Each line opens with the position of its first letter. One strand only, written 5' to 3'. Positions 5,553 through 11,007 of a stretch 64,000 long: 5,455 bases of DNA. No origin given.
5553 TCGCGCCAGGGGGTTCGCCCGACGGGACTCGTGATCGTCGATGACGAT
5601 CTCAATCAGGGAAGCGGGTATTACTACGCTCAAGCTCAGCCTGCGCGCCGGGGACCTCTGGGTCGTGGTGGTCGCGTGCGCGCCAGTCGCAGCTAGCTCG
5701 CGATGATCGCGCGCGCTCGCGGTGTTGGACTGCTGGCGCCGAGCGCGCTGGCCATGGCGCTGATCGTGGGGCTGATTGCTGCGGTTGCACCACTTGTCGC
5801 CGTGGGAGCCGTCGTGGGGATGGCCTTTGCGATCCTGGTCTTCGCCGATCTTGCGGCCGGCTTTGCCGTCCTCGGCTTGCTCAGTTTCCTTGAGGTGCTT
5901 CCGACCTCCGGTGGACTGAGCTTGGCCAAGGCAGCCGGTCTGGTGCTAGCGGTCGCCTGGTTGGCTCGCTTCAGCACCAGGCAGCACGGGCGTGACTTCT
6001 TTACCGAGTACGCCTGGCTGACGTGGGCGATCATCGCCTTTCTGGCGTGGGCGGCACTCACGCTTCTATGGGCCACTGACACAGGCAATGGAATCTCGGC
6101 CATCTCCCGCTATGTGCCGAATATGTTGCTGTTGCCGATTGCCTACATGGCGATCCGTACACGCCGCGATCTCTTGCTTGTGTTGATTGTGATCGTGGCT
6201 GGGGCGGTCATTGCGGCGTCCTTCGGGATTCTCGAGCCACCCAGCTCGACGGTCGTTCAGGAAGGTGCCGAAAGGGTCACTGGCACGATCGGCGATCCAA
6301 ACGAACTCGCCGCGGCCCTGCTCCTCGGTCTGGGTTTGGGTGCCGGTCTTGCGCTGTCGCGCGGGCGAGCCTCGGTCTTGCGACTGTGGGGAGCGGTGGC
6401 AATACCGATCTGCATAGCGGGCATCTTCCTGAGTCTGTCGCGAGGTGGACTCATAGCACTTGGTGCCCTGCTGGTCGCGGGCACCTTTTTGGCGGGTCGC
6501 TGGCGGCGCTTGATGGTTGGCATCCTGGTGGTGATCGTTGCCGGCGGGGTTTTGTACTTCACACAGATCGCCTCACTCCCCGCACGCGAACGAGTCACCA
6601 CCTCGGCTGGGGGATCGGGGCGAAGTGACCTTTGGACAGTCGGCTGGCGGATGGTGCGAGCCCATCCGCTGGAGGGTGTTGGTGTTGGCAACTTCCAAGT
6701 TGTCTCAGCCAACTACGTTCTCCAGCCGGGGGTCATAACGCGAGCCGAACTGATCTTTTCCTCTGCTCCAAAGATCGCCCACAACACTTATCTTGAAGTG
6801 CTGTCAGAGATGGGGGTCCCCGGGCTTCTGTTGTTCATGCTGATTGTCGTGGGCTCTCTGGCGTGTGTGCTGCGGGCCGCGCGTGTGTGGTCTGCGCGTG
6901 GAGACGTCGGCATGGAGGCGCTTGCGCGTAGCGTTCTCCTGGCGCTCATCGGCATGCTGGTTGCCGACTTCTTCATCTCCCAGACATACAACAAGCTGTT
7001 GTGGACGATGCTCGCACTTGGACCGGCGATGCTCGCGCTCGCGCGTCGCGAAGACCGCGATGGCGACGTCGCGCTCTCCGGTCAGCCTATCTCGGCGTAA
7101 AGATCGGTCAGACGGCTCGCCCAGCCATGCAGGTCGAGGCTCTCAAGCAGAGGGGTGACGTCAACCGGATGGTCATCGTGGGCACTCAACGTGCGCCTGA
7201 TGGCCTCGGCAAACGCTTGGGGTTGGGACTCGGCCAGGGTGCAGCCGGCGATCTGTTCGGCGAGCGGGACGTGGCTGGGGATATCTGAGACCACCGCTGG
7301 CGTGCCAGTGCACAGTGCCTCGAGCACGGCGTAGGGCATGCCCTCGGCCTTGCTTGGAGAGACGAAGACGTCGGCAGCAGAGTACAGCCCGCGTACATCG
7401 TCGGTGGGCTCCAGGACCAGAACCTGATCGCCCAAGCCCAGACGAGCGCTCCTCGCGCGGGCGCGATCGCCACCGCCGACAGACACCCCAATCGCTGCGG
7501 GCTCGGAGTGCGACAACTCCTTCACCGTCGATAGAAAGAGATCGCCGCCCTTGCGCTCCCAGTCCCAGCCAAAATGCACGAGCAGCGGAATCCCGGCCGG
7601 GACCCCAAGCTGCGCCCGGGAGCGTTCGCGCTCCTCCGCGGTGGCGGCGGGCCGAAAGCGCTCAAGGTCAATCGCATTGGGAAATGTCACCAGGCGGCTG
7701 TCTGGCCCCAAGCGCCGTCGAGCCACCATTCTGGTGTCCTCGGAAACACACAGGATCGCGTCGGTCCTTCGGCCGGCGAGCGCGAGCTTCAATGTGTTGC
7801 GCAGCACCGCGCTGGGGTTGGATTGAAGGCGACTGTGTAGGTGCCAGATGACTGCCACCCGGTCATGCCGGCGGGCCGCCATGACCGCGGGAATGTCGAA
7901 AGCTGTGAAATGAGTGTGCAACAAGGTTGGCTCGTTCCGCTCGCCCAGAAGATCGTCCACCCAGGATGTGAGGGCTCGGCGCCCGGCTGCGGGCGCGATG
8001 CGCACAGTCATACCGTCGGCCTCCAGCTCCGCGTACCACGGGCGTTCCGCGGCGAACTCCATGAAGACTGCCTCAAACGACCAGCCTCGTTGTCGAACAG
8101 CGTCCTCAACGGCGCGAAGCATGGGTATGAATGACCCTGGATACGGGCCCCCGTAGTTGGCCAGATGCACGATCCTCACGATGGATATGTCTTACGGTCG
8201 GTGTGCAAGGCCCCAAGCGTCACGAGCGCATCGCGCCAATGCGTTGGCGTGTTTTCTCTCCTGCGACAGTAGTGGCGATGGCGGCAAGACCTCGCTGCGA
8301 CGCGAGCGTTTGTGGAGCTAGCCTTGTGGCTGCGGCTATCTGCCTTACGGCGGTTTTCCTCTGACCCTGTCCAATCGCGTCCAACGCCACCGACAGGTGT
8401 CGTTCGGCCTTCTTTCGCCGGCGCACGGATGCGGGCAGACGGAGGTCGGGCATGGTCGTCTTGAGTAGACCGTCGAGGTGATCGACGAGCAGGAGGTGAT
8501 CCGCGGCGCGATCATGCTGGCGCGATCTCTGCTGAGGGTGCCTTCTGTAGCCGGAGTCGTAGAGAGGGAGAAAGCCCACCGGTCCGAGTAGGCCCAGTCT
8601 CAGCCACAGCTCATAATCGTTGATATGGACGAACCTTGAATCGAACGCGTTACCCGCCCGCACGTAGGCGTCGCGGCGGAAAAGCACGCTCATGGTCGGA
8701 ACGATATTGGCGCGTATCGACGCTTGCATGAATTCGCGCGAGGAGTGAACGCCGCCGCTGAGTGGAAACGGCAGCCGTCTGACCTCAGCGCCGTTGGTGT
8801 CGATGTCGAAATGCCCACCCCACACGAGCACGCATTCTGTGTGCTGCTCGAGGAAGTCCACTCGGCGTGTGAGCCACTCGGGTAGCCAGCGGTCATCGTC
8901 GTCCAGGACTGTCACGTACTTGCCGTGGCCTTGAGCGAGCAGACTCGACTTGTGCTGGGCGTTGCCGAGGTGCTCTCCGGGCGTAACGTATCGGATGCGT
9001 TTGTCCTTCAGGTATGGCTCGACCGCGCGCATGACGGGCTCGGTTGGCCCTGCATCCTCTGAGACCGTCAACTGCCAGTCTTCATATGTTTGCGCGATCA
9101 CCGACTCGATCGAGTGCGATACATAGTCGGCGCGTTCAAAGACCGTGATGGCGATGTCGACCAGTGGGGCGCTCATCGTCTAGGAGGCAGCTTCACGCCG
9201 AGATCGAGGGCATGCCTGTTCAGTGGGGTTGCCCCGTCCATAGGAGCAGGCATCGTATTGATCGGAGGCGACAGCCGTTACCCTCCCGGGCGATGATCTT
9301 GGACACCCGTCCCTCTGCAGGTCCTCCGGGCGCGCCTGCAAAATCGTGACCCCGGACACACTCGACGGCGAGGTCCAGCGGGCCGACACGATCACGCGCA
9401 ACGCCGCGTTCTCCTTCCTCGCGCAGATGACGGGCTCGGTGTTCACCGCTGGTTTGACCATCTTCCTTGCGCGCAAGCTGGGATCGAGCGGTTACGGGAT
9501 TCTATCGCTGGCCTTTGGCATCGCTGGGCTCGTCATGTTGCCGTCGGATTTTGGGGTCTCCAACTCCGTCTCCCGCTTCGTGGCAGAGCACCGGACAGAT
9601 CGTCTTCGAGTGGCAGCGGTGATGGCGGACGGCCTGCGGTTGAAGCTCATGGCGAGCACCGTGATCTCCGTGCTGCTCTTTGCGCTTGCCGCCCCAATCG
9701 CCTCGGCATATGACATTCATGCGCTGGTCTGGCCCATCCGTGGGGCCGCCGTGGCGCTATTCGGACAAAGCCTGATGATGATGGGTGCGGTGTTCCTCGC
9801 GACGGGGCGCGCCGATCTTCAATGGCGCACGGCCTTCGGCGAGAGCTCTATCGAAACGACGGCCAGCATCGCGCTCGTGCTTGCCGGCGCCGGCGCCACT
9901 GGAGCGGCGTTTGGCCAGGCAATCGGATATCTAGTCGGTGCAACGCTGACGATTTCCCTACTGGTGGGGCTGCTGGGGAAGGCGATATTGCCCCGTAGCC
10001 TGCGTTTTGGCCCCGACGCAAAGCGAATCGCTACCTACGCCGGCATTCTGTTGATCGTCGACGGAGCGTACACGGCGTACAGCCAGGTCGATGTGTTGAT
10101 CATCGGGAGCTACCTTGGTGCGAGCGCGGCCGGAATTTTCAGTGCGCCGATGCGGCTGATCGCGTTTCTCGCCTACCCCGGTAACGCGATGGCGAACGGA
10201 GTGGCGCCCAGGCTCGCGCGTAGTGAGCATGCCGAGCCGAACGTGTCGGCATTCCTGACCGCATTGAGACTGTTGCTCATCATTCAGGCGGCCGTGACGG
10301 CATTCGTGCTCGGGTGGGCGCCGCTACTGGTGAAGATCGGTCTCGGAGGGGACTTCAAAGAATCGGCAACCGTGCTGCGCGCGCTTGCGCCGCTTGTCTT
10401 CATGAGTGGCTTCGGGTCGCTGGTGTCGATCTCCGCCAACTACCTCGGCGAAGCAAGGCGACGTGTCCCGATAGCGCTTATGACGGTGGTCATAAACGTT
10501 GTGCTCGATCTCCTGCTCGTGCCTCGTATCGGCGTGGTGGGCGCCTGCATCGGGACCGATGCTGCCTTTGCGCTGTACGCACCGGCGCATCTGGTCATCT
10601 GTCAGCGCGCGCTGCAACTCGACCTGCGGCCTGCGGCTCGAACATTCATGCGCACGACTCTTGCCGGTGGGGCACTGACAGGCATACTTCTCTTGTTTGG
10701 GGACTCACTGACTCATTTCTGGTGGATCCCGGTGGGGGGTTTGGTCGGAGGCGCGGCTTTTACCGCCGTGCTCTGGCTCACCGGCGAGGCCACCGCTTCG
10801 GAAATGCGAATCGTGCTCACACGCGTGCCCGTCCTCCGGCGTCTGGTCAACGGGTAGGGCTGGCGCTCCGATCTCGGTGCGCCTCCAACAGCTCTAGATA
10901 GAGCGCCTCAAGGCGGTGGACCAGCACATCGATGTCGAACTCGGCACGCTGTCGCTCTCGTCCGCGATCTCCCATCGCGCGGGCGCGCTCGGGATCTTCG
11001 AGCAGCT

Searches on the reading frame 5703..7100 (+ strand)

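Call 75: search_protein_families(library=pfam, proteins=[window:5703-7100:+], max_evalue=0.001)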
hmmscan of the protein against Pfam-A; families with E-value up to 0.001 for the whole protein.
window:5703-7100:+ (465 aa): 1 family
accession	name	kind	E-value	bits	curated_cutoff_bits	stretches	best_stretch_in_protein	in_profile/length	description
PF04932.20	Wzy_C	-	2.5e-20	73.2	31.7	1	236-379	5-149/149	O-Antigen ligase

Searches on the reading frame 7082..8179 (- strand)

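Call 7: search_protein_families(library=pfam, proteins=[window:7082-8179:-], max_evalue=0.001)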
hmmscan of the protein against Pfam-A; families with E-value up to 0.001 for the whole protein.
window:7082-8179:- (365 aa): 5 families
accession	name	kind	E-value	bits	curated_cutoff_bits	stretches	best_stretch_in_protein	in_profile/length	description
PF13692.12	Glyco_trans_1_4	-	2.8e-22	79.9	27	1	199-332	3-141/142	Glycosyl transferases group 1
PF00534.26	Glycos_transf_1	-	3.4e-18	66.2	26.4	1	184-332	2-157/172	Glycosyl transferases group 1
PF13439.12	Glyco_transf_4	-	2e-14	54.4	28.5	1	78-174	67-170/170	Glycosyltransferase Family 4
PF13579.12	Glyco_trans_4_4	-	1.9e-07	32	29.7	1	26-168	12-157/158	Glycosyl transferase 4-like domain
PF20706.3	GT4-conflict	-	3.6e-06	26.7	26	1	170-299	172-312/385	Family 4 Glycosyltransferase in conflict systems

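Call 57: search_protein_families(library=ncbifam, proteins=[window:7082-8179:-], max_evalue=0.001)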
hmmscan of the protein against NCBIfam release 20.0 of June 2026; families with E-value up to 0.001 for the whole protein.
window:7082-8179:- (365 aa): 21 families
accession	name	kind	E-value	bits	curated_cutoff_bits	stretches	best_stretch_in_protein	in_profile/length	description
TIGR04047.1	MSMEG_0565_glyc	hypoth_equivalog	1.4e-17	63.8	259.85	1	135-353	135-360/373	MSMEG_0565 family glycosyltransferase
NF047684.1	TeichurnBiosyTuaC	equivalog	5.6e-15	55.2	550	1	77-334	102-355/391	teichuronic acid biosynthesis protein TuaC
TIGR04063.1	stp3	hypoth_equivalog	6e-15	55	442.05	1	80-337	89-364/397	TIGR04063 family PEP-CTERM/XrtA system glycosyltransferase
TIGR03449.1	mycothiol_MshA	equivalog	5.4e-14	51.9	462.5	1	150-335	177-371/406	D-inositol-3-phosphate glycosyltransferase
TIGR03088.1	stp2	hypoth_equivalog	4.9e-12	45.6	409.05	1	159-332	158-337/374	TIGR03088 family PEP-CTERM/XrtA system glycosyltransferase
TIGR03999.1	thiol_BshA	equivalog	1.4e-11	44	273.7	1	137-300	143-304/375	N-acetyl-alpha-D-glucosaminyl L-malate synthase BshA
NF053513.1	Gtran_IagA_BgsA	equivalog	9.9e-10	37.9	460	1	259-363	226-330/333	LTA glycolipid anchor biosynthesis glycosyltransferase, IagA/BgsA family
NF041876.1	EPS_EpsE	equivalog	3.1e-09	36.6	400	1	242-334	267-362/389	exopolysaccharide biosynthesis GT4 family glycosyltransferase EpsE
NF053787.1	GlcN_PG_synth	equivalog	2.3e-08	33.3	480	1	163-359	166-351/361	N-acetylglucosaminyl phosphatidylglycerol synthase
NF007640.0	PRK10307.1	subfamily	5.1e-08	32.3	276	1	137-329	170-368/411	WcaI family glycosyltransferase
TIGR02149.1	glgA_Coryne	subfamily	4.3e-07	29.4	302.4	1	138-301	144-316/391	glycogen synthase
NF038229.1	Glyco4_Geo_Pelo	equivalog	6.1e-07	28.8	400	1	258-302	227-271/338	GPMC system family 4 glycosyltransferase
NF038295.1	EPS_HpsP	equivalog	5.8e-06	25.5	550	1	179-333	189-352/388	hormogonium polysaccharide biosynthesis glycosyltransferase HpsP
NF011726.0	PRK15179.1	equivalog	9.1e-05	20.9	733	1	214-328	534-654/694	Vi polysaccharide biosynthesis protein TviE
TIGR04007.1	wcaI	equivalog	9.2e-05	21.2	800.45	1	140-288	175-323/407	colanic acid biosynthesis glycosyltransferase WcaI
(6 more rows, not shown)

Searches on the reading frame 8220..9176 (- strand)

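Call 75: search_protein_families(library=pfam, proteins=[window:8220-9176:-], max_evalue=0.001)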
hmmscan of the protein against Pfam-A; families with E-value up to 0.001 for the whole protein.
window:8220-9176:- (318 aa): 2 families
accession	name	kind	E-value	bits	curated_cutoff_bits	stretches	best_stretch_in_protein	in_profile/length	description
PF00535.33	Glycos_transf_2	-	3e-17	63.5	23.3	1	8-168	2-162/168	Glycosyl transferase family 2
PF13641.12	Glyco_tranf_2_3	-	3.1e-08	34.4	27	1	6-194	3-194/230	Glycosyltransferase like family 2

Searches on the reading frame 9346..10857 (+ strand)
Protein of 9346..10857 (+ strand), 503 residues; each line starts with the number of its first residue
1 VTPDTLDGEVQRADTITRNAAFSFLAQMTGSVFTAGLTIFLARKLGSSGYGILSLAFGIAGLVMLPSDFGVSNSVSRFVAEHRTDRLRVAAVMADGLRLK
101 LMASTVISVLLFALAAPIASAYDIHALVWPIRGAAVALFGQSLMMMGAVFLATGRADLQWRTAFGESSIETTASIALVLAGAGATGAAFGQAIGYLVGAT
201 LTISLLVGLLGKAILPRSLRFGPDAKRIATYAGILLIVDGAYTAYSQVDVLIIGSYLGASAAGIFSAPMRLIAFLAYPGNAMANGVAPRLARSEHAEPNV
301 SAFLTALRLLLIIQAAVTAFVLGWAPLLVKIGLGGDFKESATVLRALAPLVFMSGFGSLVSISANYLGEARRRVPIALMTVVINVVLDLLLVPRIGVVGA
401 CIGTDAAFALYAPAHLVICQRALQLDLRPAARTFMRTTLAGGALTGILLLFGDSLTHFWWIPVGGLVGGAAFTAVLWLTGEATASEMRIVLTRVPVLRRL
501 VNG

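Call 7: search_protein_families(library=pfam, proteins=[window:9346-10857:+], max_evalue=0.001)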
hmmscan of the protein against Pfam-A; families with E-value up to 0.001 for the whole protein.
window:9346-10857:+ (503 aa): 3 families
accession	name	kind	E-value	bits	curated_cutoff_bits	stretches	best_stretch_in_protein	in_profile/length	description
PF01943.22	Polysacc_synt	-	1.2e-15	58.1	28.2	1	17-274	2-253/274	Polysaccharide biosynthesis protein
PF13440.11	Polysacc_synt_3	-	4.1e-15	56.2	23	1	41-341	2-292/293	Polysaccharide biosynthesis protein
PF03023.19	MurJ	-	1.1e-05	24.8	27.4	1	175-461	142-441/451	Lipid II flippase MurJ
